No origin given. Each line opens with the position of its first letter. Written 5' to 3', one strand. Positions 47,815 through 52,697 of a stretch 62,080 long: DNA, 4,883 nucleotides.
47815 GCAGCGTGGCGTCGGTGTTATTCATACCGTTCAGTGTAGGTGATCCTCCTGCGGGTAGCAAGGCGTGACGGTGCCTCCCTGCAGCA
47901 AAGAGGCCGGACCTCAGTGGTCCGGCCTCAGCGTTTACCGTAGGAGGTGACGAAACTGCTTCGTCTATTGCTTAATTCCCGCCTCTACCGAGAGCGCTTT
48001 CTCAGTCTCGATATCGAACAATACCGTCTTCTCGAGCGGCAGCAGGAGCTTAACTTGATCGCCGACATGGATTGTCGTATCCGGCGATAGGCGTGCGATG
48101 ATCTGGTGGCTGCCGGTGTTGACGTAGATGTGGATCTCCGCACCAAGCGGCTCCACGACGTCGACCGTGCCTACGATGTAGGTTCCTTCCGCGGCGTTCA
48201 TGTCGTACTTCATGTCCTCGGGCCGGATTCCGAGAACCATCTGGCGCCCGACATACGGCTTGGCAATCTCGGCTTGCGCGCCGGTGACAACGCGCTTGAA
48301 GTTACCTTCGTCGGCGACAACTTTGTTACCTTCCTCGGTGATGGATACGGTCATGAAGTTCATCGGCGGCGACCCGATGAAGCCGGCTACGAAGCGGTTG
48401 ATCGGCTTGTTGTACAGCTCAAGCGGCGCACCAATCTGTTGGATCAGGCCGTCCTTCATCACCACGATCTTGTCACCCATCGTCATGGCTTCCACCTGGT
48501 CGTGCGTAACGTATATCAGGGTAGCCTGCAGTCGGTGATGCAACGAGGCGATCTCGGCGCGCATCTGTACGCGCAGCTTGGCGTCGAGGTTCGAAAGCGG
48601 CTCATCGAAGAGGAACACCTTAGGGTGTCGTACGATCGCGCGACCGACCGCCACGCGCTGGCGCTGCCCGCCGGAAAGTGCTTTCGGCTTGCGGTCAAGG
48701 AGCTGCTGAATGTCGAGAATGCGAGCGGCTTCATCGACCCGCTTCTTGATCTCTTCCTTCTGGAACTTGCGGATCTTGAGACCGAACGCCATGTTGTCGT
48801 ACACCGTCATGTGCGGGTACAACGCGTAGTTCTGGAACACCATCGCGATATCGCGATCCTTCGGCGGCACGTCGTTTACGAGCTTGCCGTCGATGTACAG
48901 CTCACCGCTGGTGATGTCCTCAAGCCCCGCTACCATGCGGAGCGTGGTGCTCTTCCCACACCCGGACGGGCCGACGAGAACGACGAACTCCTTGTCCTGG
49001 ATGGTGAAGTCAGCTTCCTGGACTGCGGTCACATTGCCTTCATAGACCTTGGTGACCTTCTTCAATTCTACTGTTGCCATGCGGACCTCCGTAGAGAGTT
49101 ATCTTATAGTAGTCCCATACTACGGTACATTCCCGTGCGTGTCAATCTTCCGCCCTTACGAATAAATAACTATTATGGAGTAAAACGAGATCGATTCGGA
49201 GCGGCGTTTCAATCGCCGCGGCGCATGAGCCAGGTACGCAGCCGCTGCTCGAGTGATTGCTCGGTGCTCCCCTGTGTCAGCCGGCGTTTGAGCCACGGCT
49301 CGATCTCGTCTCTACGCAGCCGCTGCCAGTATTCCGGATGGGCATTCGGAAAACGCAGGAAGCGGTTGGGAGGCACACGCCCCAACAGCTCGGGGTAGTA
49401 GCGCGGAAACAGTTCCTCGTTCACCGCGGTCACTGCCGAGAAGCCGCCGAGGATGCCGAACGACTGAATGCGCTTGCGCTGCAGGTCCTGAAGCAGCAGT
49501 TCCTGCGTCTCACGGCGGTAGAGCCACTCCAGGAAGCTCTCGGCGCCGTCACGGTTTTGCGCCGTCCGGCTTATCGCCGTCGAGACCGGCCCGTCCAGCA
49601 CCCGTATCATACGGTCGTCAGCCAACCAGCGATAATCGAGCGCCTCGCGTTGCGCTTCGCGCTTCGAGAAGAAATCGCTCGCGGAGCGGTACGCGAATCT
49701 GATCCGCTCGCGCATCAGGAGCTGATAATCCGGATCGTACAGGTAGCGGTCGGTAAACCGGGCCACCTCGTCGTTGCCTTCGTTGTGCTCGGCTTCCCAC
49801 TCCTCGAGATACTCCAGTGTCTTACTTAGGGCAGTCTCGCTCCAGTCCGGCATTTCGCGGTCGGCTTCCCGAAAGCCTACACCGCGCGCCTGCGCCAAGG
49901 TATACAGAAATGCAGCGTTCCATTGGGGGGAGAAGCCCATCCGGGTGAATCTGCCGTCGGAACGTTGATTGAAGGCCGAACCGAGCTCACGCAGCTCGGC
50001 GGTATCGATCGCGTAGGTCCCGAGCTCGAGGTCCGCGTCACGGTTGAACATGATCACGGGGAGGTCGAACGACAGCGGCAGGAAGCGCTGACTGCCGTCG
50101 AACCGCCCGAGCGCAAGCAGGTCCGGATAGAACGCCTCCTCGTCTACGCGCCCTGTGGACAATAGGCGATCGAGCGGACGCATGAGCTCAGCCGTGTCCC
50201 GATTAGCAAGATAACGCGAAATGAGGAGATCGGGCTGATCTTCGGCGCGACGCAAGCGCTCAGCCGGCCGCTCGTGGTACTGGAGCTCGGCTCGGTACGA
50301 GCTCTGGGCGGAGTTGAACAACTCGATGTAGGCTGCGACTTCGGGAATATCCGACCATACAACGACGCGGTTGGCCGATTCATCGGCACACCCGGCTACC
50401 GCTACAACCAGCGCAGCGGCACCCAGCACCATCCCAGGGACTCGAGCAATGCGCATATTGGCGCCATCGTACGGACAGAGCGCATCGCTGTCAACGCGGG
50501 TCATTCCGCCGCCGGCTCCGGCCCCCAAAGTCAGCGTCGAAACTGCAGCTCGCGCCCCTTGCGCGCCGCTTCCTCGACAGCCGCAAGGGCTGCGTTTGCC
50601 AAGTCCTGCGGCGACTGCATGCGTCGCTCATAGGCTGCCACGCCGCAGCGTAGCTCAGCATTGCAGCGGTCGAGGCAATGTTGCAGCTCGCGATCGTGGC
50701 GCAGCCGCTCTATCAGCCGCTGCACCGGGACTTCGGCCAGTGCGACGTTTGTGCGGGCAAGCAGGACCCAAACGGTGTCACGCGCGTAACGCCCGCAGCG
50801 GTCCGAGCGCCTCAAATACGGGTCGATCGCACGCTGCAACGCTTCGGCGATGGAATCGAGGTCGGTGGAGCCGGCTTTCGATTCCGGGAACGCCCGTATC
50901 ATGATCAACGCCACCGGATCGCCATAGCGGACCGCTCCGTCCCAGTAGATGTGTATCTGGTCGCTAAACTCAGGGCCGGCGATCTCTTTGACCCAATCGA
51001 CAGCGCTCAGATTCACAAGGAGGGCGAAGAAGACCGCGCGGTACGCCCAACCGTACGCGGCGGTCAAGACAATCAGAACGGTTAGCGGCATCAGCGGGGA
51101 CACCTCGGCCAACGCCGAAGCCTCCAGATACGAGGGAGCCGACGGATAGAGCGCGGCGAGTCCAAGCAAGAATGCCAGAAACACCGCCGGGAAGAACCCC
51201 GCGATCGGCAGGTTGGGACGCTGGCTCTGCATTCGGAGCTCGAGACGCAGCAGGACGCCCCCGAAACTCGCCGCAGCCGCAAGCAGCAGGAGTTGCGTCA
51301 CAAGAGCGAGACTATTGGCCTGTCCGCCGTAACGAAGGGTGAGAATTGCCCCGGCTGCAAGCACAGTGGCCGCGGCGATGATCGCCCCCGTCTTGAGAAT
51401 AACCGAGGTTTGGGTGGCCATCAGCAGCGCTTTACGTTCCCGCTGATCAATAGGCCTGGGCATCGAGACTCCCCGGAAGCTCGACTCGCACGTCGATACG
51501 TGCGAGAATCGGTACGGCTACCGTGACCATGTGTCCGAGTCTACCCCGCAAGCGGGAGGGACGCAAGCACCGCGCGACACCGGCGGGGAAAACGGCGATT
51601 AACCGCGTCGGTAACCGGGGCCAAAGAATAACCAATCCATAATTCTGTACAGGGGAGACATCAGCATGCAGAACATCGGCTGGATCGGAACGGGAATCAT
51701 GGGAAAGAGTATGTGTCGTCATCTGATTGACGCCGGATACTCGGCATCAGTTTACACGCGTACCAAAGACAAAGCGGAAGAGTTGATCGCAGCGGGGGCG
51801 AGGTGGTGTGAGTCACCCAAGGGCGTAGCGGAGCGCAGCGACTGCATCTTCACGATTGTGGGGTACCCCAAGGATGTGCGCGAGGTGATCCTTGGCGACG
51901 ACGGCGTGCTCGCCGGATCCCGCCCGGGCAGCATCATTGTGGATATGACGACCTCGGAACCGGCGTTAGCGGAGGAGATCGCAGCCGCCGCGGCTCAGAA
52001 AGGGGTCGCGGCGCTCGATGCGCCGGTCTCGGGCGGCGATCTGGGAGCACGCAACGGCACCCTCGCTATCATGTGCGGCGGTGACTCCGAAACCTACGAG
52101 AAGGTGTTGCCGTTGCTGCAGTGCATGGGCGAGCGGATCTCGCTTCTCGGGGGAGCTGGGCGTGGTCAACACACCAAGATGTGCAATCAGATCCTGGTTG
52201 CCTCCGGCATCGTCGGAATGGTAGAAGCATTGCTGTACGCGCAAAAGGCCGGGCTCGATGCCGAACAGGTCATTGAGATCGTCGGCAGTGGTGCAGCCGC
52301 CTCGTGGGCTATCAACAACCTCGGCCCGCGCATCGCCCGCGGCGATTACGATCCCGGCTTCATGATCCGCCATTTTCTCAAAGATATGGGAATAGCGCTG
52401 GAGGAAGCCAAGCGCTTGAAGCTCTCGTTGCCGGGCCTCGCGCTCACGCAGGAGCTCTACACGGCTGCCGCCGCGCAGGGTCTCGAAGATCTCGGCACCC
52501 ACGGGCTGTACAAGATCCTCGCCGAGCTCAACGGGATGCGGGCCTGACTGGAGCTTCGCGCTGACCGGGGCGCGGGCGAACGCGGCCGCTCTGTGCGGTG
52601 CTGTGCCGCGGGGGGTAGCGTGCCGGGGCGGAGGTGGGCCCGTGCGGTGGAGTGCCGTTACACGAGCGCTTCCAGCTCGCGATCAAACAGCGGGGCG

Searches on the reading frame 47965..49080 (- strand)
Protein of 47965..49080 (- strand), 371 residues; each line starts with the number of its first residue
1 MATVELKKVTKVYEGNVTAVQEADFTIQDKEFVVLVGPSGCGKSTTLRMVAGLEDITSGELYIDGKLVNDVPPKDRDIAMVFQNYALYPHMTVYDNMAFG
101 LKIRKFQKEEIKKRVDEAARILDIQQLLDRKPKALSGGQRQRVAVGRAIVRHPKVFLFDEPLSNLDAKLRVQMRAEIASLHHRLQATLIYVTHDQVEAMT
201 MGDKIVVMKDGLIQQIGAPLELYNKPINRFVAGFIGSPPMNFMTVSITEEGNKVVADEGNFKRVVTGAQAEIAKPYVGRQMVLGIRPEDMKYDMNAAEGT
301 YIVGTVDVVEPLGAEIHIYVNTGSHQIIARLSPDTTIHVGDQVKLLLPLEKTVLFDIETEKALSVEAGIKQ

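Call 47: search_protein_families(library=pfam, proteins=[window:47965-49080:-], max_evalue=0.00001)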
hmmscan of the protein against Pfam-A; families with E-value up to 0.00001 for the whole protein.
window:47965-49080:- (371 aa): 5 families
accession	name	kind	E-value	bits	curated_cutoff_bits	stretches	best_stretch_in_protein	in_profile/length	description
PF00005.33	ABC_tran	-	3.7e-33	115.5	25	1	21-162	2-136/137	ABC transporter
PF17912.7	OB_MalK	-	8.7e-14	52.6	27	1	236-290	1-53/53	MalK OB fold domain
PF08402.16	TOBE_2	-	2.4e-11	44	21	1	283-355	1-76/76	TOBE domain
PF03459.23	TOBE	-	7.4e-07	29.7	22.3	1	304-345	9-55/64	TOBE domain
PF02463.25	SMC_N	-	3.4e-06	27.1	40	0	29-210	23-216/220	RecF/RecN/SMC N terminal domain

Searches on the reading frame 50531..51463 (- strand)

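Call 47: search_protein_families(library=pfam, proteins=[window:50531-51463:-], max_evalue=0.00001)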
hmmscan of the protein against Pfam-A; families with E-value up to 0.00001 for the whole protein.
window:50531-51463:- (310 aa): 1 family
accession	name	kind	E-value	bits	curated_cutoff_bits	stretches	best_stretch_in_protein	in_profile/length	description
PF00990.26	GGDEF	-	3e-06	27.5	23.8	1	203-305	56-160/161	Diguanylate cyclase, GGDEF domain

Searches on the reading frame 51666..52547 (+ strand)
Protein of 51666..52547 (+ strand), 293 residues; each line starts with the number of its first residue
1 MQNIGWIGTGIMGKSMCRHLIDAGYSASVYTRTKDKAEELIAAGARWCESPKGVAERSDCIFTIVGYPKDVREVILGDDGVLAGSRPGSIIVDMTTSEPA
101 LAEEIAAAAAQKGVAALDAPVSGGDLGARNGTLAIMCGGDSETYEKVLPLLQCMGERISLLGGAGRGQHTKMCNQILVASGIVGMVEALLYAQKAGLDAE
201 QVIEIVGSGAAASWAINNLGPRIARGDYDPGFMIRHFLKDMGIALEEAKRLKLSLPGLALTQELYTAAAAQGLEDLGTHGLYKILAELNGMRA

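Call 47: search_protein_families(library=pfam, proteins=[window:51666-52547:+], max_evalue=0.00001)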
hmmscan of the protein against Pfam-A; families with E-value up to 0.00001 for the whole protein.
window:51666-52547:+ (293 aa): 3 families
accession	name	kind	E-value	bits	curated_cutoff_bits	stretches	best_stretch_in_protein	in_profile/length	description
PF03446.21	NAD_binding_2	-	3.2e-55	187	21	1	3-160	1-158/161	NAD binding domain of 6-phosphogluconate dehydrogenase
PF14833.11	NAD_binding_11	-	3.8e-37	127.7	30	1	165-284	1-121/122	NAD-binding of NADP-dependent 3-hydroxyisobutyrate dehydrogenase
PF03807.23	F420_oxidored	-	1.4e-07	32.4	21.6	1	4-95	2-92/94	NADP oxidoreductase coenzyme F420-dependent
